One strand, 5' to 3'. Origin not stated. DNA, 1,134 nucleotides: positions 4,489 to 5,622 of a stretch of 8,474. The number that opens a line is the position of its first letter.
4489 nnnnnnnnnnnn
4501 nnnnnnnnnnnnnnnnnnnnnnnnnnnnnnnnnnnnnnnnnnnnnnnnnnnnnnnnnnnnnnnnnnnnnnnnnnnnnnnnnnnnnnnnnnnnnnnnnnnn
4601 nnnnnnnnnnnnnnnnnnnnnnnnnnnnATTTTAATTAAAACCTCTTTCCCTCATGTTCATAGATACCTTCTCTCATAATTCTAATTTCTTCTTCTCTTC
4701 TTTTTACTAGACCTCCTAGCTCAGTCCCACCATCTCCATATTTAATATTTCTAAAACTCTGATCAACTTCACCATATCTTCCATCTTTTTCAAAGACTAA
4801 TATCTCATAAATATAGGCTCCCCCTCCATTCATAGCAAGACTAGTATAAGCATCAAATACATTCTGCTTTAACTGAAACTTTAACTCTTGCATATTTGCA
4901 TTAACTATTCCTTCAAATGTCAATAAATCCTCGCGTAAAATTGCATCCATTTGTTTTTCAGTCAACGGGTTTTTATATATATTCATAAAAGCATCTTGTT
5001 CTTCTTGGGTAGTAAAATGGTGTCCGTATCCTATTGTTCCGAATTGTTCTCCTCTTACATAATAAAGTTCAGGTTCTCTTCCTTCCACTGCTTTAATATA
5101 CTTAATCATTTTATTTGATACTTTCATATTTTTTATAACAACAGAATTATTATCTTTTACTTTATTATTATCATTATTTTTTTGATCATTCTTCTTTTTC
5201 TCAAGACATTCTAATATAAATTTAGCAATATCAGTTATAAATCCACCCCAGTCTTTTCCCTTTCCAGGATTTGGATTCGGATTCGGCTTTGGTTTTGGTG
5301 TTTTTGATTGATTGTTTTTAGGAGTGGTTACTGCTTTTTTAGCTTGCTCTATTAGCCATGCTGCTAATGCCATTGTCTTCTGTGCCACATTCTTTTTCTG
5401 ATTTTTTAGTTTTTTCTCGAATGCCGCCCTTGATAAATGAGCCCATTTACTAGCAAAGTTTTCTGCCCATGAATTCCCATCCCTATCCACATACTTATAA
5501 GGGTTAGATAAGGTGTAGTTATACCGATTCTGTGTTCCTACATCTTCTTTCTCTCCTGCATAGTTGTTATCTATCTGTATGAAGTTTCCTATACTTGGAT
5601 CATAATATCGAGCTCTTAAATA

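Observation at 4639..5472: Rhs C-terminal tip is a GH24 lysozyme-like domain behind a ~115-aa helical and low-complexity linker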

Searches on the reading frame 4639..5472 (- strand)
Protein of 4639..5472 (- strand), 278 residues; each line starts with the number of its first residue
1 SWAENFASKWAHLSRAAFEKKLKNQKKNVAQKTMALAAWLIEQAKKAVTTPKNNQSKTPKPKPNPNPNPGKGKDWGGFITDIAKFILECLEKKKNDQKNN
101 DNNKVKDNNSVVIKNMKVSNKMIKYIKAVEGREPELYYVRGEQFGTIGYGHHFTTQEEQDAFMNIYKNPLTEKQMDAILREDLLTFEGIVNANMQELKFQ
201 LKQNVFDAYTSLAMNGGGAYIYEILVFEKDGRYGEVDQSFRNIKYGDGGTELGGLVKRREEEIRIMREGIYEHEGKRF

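Call 4: search_protein_families(library=pfam, proteins=[window:4639-5472:-], max_evalue=1)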
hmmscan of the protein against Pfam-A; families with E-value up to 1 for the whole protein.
window:4639-5472:- (278 aa): 4 families
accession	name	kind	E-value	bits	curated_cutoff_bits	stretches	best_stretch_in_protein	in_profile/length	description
PF00959.24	Phage_lysozyme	-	9.4e-16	58.7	22.3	1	128-262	2-125/125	Phage lysozyme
PF21924.1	XRCC4_CC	-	0.0015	19.1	27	1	82-137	7-61/78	XRCC4 coiled-coil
PF09805.14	Nop25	-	0.0032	18.4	22.5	1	3-116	37-137/138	Nucleolar protein 12 (25kDa)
PF13308.11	YARHG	-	0.19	12.2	27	0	257-278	20-41/85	YARHG domain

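Call 5: search_protein_families(library=ncbifam, proteins=[window:4639-5472:-], max_evalue=1)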
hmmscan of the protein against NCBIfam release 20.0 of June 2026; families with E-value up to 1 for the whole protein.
window:4639-5472:- (278 aa): 3 families
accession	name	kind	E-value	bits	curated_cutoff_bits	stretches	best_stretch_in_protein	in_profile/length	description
NF058676.1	BaGTA_endo_BgtA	equivalog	1.6e-10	40.9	315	1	117-271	3-150/220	gene transfer agent endolysin BgtA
NF051871.1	LysLocSpmX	equivalog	0.003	16.8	700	1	117-217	6-93/430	lysozyme-family localization factor SpmX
NF009943.0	PRK13406.1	equivalog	0.025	13.1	571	1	15-111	224-300/585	magnesium chelatase subunit D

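Call 7: search_solved_structures(query=window:4639-5472:-, max_evalue=1, show_alignments=3)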
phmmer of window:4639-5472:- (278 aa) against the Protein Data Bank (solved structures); distinct sequences matched with E-value up to 1: 8.
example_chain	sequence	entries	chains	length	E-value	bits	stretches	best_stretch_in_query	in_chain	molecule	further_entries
9kbq_A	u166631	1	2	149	3.7e-06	30.1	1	118-263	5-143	Lysozyme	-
8b2s_A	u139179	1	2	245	0.00019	24.5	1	144-268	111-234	GH24 family muramidase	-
9kbs_A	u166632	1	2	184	0.00021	24.4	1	169-263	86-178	Lysozyme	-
6et6_A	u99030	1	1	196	0.0003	23.8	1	169-263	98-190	Lysozyme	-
6h9d_A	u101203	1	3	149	0.00044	23.3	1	117-262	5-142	Lysozyme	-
9kbt_A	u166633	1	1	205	0.00097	22.2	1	117-264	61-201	Lysozyme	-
8app_A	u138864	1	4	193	0.1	15.5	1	109-231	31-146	Endolysin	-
6tg7_A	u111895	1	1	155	0.18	14.7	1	145-222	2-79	Chemotaxis protein CheY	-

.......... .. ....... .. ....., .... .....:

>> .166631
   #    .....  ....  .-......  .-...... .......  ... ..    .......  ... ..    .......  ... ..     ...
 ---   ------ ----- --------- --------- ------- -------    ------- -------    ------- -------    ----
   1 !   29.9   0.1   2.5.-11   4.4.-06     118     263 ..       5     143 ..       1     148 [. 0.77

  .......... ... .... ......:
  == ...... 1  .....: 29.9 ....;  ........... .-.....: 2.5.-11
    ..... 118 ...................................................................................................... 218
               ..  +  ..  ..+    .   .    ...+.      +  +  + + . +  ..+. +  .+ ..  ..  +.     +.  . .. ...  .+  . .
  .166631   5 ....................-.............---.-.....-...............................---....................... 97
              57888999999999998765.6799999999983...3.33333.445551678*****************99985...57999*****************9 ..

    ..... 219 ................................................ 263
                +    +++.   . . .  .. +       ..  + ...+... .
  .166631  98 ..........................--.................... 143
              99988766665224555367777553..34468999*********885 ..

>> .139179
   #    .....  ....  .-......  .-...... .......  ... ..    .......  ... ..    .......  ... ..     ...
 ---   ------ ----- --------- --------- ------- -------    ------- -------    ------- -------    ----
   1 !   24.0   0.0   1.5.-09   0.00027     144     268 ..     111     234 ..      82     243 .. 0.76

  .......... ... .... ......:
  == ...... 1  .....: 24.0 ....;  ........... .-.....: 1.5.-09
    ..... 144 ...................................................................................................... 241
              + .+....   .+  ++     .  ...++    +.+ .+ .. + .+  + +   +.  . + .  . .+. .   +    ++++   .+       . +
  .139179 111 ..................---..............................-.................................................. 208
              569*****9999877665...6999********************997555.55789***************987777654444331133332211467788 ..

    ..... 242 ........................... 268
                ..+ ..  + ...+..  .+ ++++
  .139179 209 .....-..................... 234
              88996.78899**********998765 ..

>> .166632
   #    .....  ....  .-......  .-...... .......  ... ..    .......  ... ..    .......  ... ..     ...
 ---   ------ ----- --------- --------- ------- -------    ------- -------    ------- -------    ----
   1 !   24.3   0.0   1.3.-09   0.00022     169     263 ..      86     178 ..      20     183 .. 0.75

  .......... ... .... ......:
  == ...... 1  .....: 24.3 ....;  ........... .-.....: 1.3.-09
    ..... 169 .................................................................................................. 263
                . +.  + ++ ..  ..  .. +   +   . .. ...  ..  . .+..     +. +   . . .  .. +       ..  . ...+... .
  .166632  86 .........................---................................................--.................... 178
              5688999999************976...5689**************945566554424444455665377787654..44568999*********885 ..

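Call 10: find_homologous_proteins(query=window:4639-5472:-, max_evalue=0.001)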
Query window:4639-5472:- (278 aa): 27 proteins with E <= 0.001 among 336 candidates.
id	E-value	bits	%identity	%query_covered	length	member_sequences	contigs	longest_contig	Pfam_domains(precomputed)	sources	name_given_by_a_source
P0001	2.3e-183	626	100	100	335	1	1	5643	PF00959.25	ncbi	ncbi:RHS repeat-associated core domain-containing protein, partial [Breznakia sp. PM6-1]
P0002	7.8e-8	50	38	55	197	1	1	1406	PF00959.25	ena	-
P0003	3.4e-7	48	36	56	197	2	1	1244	PF00959.25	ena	-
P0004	3.4e-7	48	37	56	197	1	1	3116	PF00959.25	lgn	-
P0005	3.9e-7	48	36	56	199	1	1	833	PF00959.25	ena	-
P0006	4.6e-7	48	36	56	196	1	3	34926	PF00959.25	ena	-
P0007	7.9e-7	47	37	55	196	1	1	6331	PF00959.25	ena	-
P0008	9.0e-7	47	36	56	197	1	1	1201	PF00959.25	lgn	-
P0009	9.7e-7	47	37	53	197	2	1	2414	PF00959.25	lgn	-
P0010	1.3e-6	46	38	53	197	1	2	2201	PF00959.25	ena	-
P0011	1.5e-6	46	37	55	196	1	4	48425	PF00959.25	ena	-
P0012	1.6e-6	46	37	55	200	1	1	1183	PF00959.25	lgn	-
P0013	1.7e-6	46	36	56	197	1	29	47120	PF00959.25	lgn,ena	-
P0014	3.8e-6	45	36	55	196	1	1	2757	PF00959.25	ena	-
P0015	4.9e-6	45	36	55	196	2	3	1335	PF00959.25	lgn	-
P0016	7.1e-6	44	38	53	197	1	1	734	PF00959.25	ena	-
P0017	9.4e-6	44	35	56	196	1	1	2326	PF00959.25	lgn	-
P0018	1.0e-5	44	36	56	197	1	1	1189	PF00959.25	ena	-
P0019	1.1e-5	43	36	56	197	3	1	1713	PF00959.25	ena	-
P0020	1.3e-5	43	37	55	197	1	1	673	PF00959.25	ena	-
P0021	1.5e-5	43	33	65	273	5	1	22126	PF00959.25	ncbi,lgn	-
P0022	2.1e-5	43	37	55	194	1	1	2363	PF00959.25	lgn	-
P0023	2.2e-5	42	36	56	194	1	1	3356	PF00959.25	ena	-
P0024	2.5e-5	42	36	55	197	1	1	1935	PF00959.25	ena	-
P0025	2.5e-5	42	38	53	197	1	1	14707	PF00959.25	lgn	-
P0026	8.5e-5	40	37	54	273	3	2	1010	PF00959.25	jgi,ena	jgi:GH24 family phage-related lysozyme (muramidase)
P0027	8.1e-4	37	37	53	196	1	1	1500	PF00959.25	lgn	-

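Call 14: find_encoding_contigs(protein=P0001, flank=10000, max_places=6)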
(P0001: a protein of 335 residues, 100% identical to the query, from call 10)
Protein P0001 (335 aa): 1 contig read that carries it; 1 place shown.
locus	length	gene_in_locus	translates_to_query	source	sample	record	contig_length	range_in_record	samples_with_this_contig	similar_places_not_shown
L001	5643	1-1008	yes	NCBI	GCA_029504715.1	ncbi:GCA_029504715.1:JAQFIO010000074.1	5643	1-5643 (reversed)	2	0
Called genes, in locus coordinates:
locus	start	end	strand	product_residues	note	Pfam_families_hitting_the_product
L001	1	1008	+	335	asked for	PF00959:Phage_lysozyme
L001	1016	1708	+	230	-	-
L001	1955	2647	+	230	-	-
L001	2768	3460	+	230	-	-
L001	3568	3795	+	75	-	PF22400:DUF6980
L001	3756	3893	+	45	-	PF22400:DUF6980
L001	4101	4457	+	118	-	-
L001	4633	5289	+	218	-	PF14137:DUF4304 (weak)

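Call 19: search_protein_representatives(protein=window:4639-5472:-)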
Query: 278 residues. Proteins with E-value up to 0.001 (for the whole library): 689; up to 1e-10: 3; up to 1e-30: 1. The best 150 are listed.
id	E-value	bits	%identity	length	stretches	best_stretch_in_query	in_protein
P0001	7.4e-184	626.0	100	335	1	1-278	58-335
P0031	8.4e-13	65.1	37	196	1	117-268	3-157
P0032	6.3e-12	62.2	34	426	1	107-271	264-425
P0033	1.1e-10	58.2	35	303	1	116-273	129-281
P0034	1.6e-10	57.6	31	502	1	90-273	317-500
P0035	2.0e-10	57.3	36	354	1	113-273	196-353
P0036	2.8e-10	56.8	34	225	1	108-272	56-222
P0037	9.5e-10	55.1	40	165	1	116-265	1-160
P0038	1.2e-09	54.8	36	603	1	115-277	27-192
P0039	2.5e-09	53.7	37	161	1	116-276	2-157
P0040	3.0e-09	53.4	37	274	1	118-271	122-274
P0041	3.1e-09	53.4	37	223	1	116-265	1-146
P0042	3.8e-09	53.1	38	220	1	118-273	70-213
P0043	5.3e-09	52.6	34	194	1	119-272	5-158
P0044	5.5e-09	52.6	37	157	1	116-267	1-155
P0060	2.5e-08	50.4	35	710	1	110-266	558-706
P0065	3.7e-08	49.8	35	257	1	113-262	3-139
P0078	1.7e-07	47.7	30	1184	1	102-272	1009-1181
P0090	3.5e-07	46.6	32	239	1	109-272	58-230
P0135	2.1e-06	44.1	28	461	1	100-272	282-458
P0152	3.4e-06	43.4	36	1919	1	114-271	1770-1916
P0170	5.0e-06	42.9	28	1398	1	74-272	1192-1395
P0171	5.1e-06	42.8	29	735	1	97-272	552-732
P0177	6.4e-06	42.5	29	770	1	98-271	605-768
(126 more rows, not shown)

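Call 20: search_protein_families(library=pfam, proteins=[P0032, P0034, P0035, P0078, P0152, P0170, P0171, P0177, P0060, P0135], max_evalue=0.001)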
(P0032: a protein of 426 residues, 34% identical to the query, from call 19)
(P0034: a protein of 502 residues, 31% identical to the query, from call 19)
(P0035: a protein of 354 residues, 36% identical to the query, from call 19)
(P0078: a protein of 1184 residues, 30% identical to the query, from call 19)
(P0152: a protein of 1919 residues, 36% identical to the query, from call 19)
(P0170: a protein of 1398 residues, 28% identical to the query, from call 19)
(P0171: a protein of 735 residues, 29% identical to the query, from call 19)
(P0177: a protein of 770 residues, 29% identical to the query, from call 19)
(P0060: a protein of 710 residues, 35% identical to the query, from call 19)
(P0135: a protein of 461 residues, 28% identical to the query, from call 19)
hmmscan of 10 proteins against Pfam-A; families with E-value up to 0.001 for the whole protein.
P0032 (426 aa): 3 families
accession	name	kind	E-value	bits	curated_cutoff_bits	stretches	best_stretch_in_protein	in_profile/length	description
PF00959.24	Phage_lysozyme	-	4.4e-44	150.2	22.3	1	285-416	2-125/125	Phage lysozyme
PF08239.17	SH3_3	-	2.9e-33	114.2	27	3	33-89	4-51/54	Bacterial SH3 domain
PF06347.19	SH3_4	-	3.6e-08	33.5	24.1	0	123-179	4-50/56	Bacterial SH3 domain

P0034 (502 aa): 1 family
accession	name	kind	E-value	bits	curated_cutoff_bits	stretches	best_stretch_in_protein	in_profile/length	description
PF00959.24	Phage_lysozyme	-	1.8e-39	135.4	22.3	1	353-489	1-125/125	Phage lysozyme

P0035 (354 aa): 2 families
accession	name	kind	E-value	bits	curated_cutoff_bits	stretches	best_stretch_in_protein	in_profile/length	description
PF00959.24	Phage_lysozyme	-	1.3e-41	142.2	22.3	1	211-342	2-125/125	Phage lysozyme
PF01476.26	LysM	-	2.2e-26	92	20.9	2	91-135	1-43/43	LysM domain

P0078 (1184 aa): 2 families
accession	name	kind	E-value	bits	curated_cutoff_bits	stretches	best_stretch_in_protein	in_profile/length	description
PF00959.24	Phage_lysozyme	-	2e-28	99.6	22.3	1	1034-1171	1-125/125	Phage lysozyme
PF01551.29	Peptidase_M23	-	5.4e-14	52.6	28.7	1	869-948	2-75/96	Peptidase family M23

P0152 (1919 aa): 3 families
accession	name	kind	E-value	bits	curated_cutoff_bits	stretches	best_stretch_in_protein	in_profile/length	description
PF00959.24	Phage_lysozyme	-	1.9e-34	119.1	22.3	1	1784-1907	2-125/125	Phage lysozyme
PF20148.4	DUF6531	-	4.2e-10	40.2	24.1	1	406-486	4-74/74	Domain of unknown function (DUF6531)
PF05593.20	RHS_repeat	-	2.7e-08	34.4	22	2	776-807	1-32/38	RHS Repeat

P0170 (1398 aa): 2 families
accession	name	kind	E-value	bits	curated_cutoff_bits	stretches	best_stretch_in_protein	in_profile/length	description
PF00959.24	Phage_lysozyme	-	3.7e-36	124.6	22.3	1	1249-1385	1-125/125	Phage lysozyme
PF20041.5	DUF6443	-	1.1e-34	120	27.8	1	46-183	12-133/137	Domain of unknown function (DUF6443)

P0171 (735 aa): 2 families
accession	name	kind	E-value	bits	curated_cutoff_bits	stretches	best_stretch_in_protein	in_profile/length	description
PF00959.24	Phage_lysozyme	-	1.3e-35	122.9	22.3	1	594-722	8-125/125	Phage lysozyme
PF01471.23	PG_binding_1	-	0.00034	21.2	23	1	287-340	3-57/57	Putative peptidoglycan binding domain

P0177 (770 aa): 1 family
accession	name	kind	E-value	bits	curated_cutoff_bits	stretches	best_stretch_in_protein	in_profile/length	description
PF00959.24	Phage_lysozyme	-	6.8e-29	101.2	22.3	1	635-759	2-125/125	Phage lysozyme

P0060 (710 aa): 5 families
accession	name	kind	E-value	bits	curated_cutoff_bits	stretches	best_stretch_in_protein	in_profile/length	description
PF00404.24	Dockerin_1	-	6.1e-46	154.9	22.9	5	271-324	1-54/57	Dockerin type I domain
PF00959.24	Phage_lysozyme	-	2.2e-34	118.9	22.3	1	575-702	1-125/125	Phage lysozyme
PF13499.12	EF-hand_7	-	1e-08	35.8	30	0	69-123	12-66/67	EF-hand domain pair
PF13202.12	EF-hand_5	-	7.5e-07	28.8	25.9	0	170-187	5-22/25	EF hand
PF00036.39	EF-hand_1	-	4.3e-06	26.3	25.4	0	103-124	6-27/29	EF hand domain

P0135 (461 aa): 2 families
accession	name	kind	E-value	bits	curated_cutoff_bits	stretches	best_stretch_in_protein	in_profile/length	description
PF00959.24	Phage_lysozyme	-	7.6e-41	139.8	22.3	1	319-448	7-125/125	Phage lysozyme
PF01471.23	PG_binding_1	-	1.3e-05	25.7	23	1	15-61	2-49/57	Putative peptidoglycan binding domain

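Call 34: predict_structure(alignment_id=A2)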
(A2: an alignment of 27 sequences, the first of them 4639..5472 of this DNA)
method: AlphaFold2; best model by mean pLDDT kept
length: 278 residues; sequences in the alignment: 27
mean_pLDDT: 69.0   pTM: 0.56
mean pLDDT of the five models: 69.0, 66.9, 66.7, 65.9, 65.6
residues with pLDDT >= 90: 48; 70-90: 100; 50-70: 68; < 50: 62
segments of 3 or more residues with pLDDT < 50: 1-22, 25-28, 50-73, 104-106, 271-278
pLDDT, mean of each block of 10 residues (from residue 1): 40 45 49 58 57 41 34 52 68 68 54 89 86 85 86 90 87 92 92 89 89 79 84 77 58 68 68 40
secondary structure, 60 per line:
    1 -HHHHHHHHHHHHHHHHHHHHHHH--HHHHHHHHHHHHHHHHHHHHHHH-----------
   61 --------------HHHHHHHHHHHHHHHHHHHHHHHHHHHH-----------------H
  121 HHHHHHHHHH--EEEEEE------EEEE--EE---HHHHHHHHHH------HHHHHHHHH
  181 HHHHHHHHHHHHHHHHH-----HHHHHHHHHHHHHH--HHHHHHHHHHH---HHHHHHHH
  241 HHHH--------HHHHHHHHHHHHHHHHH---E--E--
elements in order: H2-24 H27-49 H75-102 H120-130 E133-138 E145-148 H156-165 H172-197 H203-216 H219-229 H233-244 H253-269

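Call 38: search_protein_families(library=phrogs, proteins=[window:4639-5472:-], max_evalue=0.01)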
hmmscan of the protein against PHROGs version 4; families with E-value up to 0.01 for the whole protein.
window:4639-5472:- (278 aa): 4 families
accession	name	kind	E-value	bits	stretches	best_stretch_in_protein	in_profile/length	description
phrog_7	-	lysis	2.2e-19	70.1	1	54-273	524-702/873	endolysin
phrog_16615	-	other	3.9e-08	33.5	1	113-273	194-355/529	peptidase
phrog_33083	-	lysis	0.0002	21.2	1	116-265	1-139/456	endolysin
phrog_10457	-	lysis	0.0087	17.2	0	195-263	21-90/95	endolysin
